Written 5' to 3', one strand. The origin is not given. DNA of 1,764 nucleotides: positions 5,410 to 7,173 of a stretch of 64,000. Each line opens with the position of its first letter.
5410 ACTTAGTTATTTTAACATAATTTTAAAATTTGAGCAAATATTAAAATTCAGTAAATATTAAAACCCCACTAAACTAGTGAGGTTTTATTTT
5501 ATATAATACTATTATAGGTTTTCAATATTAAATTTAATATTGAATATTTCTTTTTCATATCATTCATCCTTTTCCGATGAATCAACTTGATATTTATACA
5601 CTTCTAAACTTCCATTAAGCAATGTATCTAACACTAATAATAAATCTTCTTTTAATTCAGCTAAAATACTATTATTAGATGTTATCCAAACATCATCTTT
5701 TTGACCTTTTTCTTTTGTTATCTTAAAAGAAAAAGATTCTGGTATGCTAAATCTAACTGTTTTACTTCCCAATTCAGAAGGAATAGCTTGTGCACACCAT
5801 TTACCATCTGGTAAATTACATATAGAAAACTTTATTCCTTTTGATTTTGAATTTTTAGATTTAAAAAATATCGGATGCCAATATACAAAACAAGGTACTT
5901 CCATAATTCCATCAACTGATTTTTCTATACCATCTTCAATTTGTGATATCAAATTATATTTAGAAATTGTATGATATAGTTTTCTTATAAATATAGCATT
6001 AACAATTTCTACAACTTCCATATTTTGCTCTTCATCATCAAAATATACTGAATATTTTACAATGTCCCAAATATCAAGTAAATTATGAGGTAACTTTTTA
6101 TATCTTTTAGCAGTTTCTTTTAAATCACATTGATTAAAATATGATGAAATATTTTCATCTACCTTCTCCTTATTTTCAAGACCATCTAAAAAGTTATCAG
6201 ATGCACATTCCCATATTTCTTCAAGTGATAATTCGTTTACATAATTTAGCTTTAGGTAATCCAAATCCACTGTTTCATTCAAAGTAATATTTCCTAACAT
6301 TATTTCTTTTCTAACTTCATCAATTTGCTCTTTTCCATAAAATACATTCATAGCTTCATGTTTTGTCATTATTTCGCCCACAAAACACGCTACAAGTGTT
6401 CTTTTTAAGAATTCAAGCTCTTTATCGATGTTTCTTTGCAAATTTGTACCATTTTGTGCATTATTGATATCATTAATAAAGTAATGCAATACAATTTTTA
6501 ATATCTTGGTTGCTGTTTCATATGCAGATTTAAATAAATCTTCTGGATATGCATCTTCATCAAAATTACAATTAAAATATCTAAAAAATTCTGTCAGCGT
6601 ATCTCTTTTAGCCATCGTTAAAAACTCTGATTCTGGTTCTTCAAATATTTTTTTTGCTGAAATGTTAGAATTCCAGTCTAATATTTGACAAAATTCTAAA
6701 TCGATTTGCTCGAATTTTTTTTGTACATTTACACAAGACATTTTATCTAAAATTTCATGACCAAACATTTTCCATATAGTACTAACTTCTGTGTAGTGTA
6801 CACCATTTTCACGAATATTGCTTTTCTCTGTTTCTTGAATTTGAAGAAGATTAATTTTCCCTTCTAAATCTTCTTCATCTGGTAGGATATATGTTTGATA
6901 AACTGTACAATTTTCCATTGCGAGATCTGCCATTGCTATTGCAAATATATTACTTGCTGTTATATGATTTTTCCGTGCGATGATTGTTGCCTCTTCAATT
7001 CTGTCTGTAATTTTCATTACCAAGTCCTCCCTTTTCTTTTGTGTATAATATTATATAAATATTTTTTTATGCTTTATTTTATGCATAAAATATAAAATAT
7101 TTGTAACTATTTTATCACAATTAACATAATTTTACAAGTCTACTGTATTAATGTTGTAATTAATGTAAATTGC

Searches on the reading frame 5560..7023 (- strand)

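Call 79: search_protein_families(library=pfam, proteins=[window:5560-7023:-], max_evalue=0.001)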
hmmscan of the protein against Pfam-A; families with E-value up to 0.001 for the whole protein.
window:5560-7023:- (487 aa): 1 family
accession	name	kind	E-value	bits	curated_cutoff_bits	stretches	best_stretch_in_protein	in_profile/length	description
PF03690.18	MYG1_exonuc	-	5.8e-08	33.1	22.1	0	76-191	78-197/318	Uncharacterised protein family (UPF0160)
